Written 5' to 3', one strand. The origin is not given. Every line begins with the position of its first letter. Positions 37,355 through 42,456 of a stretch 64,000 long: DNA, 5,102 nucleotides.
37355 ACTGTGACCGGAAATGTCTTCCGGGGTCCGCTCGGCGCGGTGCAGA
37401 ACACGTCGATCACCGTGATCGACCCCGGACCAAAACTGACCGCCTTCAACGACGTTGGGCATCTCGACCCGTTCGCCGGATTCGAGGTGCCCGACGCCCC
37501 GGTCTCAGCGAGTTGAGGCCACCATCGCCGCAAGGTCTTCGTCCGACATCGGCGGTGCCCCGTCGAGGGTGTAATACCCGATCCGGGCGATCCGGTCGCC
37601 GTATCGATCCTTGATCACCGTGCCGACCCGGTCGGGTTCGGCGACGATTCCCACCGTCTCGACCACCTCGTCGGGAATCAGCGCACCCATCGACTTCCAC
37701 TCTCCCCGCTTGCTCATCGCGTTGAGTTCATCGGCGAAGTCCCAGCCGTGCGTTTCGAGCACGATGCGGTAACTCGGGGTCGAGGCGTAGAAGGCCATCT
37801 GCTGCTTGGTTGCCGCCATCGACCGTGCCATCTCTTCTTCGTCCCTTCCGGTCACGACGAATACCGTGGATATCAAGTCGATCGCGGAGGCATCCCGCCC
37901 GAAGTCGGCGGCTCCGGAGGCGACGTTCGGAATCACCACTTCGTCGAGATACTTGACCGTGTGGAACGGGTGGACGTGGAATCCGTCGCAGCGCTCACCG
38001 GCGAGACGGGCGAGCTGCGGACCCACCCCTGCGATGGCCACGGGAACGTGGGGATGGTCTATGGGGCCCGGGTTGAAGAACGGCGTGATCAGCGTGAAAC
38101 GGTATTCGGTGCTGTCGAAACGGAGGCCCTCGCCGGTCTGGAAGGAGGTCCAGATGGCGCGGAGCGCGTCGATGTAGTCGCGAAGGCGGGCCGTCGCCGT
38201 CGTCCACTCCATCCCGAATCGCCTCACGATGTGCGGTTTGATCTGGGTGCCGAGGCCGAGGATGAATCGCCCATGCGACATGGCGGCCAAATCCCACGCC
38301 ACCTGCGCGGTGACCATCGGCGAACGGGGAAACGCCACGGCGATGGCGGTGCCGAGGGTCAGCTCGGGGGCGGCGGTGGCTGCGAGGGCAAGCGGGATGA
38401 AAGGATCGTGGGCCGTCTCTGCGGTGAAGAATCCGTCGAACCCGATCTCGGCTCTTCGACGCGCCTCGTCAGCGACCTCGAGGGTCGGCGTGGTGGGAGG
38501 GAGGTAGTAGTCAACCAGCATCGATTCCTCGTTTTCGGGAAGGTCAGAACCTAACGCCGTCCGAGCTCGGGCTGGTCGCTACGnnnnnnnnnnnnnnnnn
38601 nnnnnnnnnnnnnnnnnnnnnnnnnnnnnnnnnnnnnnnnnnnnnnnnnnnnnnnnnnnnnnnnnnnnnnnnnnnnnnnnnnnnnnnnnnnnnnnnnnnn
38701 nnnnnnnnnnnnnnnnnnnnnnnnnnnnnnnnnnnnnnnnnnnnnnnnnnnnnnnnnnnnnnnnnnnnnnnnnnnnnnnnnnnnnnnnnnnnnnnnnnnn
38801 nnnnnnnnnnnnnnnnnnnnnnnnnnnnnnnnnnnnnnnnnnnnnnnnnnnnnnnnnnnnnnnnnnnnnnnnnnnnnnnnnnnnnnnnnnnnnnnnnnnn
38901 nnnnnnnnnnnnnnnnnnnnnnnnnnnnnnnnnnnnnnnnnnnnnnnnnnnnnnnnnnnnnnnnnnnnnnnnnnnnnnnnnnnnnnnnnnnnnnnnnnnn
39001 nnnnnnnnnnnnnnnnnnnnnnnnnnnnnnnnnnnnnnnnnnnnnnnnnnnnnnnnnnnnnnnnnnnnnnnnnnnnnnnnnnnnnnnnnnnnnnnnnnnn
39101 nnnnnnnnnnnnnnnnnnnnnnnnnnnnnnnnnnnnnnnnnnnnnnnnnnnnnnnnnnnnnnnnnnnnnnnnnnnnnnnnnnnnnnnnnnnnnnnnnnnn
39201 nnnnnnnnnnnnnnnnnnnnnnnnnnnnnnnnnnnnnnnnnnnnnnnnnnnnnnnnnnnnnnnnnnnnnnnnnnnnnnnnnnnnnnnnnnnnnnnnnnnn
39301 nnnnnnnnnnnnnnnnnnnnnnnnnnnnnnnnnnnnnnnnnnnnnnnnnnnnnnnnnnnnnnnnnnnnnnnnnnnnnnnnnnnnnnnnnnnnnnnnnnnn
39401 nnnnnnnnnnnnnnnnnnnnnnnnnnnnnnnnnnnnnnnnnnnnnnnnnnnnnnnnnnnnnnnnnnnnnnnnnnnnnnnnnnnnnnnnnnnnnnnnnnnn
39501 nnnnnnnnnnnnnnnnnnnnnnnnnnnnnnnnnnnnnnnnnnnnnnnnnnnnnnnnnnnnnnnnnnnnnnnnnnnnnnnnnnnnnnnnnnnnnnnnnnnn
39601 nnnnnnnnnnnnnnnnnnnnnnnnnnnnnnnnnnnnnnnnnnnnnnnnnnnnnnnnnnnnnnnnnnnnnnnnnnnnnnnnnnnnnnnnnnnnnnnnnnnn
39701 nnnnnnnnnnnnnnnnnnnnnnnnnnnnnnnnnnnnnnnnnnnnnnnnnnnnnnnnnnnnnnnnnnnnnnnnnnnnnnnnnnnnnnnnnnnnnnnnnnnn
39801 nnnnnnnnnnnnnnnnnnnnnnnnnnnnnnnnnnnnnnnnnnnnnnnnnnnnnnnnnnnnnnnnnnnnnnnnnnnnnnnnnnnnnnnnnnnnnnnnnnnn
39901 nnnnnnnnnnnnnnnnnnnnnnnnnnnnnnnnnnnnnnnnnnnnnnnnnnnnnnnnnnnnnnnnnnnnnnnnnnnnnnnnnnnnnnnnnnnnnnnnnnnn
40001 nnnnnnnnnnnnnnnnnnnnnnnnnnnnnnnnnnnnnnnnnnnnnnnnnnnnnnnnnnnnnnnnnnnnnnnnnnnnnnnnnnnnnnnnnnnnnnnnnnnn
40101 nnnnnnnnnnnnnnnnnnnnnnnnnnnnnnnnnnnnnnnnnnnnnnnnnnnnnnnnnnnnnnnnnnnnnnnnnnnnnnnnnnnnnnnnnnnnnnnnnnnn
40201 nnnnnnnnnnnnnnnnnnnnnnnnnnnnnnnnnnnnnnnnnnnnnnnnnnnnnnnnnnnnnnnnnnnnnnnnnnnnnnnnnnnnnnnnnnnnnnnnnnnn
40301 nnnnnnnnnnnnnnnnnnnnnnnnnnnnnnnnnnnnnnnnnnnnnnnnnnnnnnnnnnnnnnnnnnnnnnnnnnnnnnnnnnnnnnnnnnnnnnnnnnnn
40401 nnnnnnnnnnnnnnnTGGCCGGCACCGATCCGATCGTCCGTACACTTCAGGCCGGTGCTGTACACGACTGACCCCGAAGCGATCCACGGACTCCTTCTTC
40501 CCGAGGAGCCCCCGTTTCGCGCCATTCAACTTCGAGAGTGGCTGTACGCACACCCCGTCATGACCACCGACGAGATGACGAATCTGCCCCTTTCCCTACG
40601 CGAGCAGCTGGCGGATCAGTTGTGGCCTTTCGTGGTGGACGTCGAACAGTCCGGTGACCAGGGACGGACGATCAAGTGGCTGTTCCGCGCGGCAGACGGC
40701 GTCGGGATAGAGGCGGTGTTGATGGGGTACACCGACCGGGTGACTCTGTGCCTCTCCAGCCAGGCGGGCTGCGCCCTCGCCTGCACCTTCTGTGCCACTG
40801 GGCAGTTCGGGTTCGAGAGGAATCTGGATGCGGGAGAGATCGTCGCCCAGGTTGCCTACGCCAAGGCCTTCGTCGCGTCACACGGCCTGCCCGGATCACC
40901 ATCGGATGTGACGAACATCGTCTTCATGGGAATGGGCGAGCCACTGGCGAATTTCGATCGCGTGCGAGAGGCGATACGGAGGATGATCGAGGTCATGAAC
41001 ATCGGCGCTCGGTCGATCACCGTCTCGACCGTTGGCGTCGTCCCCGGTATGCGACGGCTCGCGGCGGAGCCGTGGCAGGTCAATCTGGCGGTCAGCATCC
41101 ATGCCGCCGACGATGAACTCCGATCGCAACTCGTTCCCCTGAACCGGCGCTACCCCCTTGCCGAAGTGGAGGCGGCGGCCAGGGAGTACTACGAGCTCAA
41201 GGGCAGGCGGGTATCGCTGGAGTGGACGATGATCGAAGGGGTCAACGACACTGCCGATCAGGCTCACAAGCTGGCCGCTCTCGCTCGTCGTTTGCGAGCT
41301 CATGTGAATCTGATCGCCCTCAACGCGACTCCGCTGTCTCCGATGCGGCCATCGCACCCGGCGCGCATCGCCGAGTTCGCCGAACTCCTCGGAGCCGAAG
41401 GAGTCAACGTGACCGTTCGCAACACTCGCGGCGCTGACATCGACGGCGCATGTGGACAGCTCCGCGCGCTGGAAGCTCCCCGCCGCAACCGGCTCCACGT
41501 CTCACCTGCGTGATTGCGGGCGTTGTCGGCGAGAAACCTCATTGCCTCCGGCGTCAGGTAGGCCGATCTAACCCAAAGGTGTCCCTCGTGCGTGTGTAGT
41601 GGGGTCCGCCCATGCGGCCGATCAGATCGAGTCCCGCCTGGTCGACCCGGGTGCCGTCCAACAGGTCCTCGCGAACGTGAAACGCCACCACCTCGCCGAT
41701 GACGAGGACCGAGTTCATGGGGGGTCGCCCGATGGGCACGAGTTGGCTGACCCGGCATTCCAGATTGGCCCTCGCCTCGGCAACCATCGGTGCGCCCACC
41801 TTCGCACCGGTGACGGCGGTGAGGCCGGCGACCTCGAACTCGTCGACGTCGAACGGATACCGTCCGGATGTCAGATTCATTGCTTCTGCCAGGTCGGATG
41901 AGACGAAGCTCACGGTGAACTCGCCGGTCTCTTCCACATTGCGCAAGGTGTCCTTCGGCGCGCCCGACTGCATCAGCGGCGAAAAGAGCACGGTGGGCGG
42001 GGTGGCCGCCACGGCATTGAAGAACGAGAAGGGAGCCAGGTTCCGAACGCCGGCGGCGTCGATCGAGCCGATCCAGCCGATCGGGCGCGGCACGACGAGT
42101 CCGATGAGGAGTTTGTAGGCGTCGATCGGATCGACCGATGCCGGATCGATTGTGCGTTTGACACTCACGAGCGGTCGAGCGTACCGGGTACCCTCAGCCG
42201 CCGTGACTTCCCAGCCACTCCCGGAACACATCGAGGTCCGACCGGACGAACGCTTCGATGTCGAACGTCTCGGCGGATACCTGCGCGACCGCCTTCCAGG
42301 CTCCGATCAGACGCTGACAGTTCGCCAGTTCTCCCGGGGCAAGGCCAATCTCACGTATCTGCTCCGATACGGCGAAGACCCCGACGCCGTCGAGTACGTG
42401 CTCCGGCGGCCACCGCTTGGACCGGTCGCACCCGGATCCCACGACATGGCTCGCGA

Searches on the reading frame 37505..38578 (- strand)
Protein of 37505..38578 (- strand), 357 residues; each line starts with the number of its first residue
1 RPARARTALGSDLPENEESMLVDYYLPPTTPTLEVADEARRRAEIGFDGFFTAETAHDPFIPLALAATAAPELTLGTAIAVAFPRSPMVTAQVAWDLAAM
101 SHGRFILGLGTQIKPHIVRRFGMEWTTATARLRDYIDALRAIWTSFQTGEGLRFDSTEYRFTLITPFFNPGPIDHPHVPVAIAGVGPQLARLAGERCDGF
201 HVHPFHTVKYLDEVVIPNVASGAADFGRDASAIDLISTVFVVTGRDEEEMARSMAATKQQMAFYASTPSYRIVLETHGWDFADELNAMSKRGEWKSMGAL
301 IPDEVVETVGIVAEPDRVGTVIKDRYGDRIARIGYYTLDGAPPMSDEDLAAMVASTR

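Call 48: search_protein_families(library=pfam, proteins=[window:37505-38578:-], max_evalue=0.0001)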
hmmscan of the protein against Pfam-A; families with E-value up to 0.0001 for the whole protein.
window:37505-38578:- (357 aa): 1 family
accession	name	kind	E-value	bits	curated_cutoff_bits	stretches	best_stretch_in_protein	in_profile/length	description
PF00296.26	Bac_luciferase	-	7.6e-59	200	27.9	1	34-324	24-306/314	Luciferase-like monooxygenase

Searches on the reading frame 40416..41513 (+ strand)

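Call 48: search_protein_families(library=pfam, proteins=[window:40416-41513:+], max_evalue=0.0001)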
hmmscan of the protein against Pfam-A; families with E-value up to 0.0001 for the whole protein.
window:40416-41513:+ (365 aa): 2 families
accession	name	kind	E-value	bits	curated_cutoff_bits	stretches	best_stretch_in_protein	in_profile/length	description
PF04055.27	Radical_SAM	-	1.9e-15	57.9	29.5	1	115-279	3-157/166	Radical SAM superfamily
PF21016.3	RlmN_N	-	2.6e-08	33.9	24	1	30-68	19-57/60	Ribosomal RNA large subunit methyltransferase N-terminal domain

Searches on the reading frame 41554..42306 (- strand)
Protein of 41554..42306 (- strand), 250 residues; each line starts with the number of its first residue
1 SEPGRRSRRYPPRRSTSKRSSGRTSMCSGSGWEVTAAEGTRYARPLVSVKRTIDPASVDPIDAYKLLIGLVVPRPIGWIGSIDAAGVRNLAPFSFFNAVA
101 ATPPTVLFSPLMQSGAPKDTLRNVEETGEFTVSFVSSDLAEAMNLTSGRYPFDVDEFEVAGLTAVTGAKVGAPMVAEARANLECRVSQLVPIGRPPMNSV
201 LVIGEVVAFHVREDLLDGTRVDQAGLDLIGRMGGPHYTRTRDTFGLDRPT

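Call 48: search_protein_families(library=pfam, proteins=[window:41554-42306:-], max_evalue=0.0001)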
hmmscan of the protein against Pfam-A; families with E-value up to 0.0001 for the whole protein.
window:41554-42306:- (250 aa): 1 family
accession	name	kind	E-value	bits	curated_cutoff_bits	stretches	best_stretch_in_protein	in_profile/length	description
PF01613.24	Flavin_Reduct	-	1.1e-29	104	27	1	72-216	4-138/153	Flavin reductase like domain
